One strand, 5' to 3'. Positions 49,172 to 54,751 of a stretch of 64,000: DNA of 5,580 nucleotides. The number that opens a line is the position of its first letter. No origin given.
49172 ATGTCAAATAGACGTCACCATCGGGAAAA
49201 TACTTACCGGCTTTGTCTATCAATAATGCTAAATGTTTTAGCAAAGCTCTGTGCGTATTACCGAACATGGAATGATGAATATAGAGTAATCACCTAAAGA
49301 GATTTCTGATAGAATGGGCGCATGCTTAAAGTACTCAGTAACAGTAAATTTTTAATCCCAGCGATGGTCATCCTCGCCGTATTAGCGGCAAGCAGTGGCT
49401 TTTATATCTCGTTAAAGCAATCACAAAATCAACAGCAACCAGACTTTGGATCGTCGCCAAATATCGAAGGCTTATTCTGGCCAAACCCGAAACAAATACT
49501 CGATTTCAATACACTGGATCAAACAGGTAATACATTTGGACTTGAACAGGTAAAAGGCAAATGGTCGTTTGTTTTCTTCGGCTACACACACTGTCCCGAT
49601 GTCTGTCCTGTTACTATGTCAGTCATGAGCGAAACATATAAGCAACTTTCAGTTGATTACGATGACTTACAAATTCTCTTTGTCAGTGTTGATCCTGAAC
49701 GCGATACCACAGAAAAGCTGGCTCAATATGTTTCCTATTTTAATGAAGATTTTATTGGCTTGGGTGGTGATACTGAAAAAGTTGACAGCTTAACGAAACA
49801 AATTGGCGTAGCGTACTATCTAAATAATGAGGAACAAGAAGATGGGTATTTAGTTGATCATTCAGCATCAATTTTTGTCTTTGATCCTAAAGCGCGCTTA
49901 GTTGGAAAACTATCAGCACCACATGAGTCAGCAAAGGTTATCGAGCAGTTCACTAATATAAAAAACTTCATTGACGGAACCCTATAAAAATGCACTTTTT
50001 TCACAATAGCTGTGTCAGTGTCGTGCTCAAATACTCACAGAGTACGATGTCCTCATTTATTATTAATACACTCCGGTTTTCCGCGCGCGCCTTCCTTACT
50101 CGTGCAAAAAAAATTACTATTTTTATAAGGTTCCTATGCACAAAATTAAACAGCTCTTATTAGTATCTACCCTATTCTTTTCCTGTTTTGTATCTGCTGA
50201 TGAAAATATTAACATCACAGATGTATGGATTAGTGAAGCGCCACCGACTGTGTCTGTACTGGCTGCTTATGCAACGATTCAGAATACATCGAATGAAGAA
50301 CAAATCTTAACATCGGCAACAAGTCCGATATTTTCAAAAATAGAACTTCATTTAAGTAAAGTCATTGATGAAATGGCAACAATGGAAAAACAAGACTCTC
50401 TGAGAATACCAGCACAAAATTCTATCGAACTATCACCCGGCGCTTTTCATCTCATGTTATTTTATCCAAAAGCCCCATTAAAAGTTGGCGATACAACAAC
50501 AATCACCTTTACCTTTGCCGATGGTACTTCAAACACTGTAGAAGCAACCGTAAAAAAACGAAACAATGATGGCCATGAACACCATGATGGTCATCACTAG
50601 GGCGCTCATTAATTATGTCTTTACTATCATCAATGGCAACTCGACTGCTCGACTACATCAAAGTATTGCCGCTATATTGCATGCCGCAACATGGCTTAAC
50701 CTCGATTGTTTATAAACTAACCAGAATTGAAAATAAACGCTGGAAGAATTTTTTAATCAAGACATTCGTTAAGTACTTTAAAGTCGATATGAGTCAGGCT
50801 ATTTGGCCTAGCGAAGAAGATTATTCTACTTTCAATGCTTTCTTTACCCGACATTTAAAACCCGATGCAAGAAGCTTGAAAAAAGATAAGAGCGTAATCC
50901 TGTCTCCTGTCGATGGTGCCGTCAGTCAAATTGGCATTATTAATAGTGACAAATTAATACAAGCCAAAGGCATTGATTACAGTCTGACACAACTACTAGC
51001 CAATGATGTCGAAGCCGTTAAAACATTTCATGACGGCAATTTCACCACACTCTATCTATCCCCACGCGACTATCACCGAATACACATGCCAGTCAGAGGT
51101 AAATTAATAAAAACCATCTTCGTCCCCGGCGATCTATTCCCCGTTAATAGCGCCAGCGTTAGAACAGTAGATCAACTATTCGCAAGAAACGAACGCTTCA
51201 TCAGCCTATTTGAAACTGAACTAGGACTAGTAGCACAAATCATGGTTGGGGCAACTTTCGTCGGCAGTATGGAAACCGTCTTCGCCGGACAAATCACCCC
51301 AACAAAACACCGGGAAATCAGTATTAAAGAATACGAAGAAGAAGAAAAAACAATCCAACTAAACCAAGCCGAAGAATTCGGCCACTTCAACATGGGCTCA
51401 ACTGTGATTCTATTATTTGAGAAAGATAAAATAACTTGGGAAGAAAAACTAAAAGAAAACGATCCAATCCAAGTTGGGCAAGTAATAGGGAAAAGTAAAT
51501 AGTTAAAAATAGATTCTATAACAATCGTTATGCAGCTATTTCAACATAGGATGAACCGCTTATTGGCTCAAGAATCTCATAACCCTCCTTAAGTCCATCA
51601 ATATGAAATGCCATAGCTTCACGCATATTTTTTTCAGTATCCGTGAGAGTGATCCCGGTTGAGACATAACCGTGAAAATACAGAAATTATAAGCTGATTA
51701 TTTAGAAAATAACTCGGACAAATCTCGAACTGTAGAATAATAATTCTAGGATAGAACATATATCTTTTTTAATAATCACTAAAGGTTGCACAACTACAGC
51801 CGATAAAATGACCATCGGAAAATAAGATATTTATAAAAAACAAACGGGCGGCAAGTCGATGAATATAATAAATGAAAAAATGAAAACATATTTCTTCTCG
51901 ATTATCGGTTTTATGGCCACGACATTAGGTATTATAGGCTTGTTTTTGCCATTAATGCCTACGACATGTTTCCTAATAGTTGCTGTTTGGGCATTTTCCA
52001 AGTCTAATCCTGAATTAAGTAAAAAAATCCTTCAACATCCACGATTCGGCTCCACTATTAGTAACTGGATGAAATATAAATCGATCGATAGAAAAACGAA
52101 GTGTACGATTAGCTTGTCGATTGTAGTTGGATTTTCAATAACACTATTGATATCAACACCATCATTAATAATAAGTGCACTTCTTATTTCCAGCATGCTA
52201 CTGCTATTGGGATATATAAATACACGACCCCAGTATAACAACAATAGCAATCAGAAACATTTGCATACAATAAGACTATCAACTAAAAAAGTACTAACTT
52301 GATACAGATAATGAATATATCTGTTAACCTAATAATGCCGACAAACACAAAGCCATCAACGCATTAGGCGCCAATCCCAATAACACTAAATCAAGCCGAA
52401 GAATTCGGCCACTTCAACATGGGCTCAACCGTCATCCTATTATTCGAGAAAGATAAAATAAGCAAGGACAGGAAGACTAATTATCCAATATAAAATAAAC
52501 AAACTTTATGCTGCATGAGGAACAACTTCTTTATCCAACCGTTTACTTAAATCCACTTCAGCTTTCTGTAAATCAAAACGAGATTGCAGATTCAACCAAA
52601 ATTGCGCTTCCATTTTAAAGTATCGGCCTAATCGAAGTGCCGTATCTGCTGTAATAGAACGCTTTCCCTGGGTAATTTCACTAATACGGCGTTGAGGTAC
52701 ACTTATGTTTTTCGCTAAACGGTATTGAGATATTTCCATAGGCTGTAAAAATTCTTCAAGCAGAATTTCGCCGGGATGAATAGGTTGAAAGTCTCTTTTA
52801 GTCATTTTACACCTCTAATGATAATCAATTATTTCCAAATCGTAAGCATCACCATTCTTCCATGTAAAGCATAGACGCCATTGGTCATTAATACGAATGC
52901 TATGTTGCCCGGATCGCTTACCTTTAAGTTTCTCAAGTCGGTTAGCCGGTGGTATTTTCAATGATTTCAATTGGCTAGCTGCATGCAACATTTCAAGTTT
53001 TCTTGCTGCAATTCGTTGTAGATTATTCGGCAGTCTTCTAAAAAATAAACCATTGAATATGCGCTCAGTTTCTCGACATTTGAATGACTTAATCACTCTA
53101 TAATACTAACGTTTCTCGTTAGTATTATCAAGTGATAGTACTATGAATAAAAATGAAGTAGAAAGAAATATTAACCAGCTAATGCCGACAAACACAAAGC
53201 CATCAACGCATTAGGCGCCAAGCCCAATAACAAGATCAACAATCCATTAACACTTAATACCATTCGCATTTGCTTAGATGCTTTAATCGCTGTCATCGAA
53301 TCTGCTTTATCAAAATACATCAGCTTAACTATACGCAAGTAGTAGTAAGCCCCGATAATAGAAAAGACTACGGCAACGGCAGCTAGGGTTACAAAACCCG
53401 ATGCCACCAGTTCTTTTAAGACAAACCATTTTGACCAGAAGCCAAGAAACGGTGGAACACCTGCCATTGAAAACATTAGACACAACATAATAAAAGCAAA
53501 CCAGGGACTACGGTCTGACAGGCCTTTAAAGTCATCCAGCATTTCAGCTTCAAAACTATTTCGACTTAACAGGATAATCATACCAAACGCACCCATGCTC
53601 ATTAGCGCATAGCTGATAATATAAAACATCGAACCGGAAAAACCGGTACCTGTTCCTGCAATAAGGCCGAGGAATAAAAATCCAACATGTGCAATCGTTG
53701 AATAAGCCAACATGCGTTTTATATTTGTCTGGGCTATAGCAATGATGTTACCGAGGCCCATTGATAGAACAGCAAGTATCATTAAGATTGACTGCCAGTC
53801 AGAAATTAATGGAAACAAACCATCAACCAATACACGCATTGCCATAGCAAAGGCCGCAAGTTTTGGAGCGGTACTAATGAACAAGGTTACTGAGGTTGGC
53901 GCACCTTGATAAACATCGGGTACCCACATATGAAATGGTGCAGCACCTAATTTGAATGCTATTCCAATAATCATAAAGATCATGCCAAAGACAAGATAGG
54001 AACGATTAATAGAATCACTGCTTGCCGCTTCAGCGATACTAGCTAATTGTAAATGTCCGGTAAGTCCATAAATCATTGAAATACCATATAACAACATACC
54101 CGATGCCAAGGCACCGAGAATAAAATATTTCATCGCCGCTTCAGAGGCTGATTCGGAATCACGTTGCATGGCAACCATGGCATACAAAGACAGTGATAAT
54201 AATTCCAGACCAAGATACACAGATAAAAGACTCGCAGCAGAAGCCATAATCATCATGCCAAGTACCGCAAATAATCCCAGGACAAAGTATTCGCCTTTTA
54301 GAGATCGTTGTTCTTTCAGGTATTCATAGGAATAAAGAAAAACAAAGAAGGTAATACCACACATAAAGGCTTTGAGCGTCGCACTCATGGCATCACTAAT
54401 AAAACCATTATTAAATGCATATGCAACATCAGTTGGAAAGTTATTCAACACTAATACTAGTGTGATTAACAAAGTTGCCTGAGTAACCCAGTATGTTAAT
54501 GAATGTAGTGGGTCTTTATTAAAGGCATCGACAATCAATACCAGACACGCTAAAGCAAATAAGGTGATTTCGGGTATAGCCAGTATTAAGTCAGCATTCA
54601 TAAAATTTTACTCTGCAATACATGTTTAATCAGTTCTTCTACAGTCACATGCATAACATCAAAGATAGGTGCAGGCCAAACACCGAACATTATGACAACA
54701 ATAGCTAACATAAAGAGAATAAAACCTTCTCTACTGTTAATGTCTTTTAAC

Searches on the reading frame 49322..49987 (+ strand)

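Call 56: search_protein_families(library=pfam, proteins=[window:49322-49987:+], max_evalue=0.00001)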
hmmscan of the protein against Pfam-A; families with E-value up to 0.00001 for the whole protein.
window:49322-49987:+ (221 aa): 2 families
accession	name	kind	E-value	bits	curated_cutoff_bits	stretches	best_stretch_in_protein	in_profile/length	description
PF02630.20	SCO1-SenC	-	1.1e-43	148.8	22.8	1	61-192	3-133/134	SCO1/SenC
PF00578.27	AhpC-TSA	-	6.9e-08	32.9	26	1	58-135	4-79/124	AhpC/TSA family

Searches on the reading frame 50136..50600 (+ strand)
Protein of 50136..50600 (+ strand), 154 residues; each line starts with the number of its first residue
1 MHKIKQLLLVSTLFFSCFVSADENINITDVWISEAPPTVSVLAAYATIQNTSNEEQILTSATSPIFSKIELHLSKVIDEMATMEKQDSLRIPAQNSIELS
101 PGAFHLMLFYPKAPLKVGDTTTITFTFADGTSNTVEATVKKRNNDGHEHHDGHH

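Call 56: search_protein_families(library=pfam, proteins=[window:50136-50600:+], max_evalue=0.00001)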
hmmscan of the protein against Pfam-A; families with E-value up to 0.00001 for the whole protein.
window:50136-50600:+ (154 aa): 1 family
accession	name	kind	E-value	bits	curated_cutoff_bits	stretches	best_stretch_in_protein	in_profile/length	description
PF04314.18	PCuAC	-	6.6e-31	106.9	29.4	1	27-134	1-108/109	Copper chaperone PCu(A)C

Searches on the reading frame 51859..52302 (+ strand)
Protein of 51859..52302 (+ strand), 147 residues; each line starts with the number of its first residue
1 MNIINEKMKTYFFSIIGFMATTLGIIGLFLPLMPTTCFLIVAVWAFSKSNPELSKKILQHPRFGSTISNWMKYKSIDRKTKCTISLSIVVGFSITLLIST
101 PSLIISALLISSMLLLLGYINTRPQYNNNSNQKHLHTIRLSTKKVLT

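Call 56: search_protein_families(library=pfam, proteins=[window:51859-52302:+], max_evalue=0.00001)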
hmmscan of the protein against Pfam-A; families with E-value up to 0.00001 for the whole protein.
window:51859-52302:+ (147 aa): 1 family
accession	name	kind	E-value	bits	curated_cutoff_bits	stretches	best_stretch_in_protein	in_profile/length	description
PF04304.18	DUF454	-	1.3e-29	103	35.1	1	11-124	2-114/115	Protein of unknown function (DUF454)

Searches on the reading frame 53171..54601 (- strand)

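Call 56: search_protein_families(library=pfam, proteins=[window:53171-54601:-], max_evalue=0.00001)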
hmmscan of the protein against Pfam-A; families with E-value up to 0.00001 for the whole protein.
window:53171-54601:- (476 aa): 1 family
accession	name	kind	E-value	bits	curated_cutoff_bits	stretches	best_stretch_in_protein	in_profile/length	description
PF00361.26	Proton_antipo_M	-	2.2e-77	260.6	21.5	1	122-416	1-293/294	NADH:quinone oxidoreductase/Mrp antiporter, TM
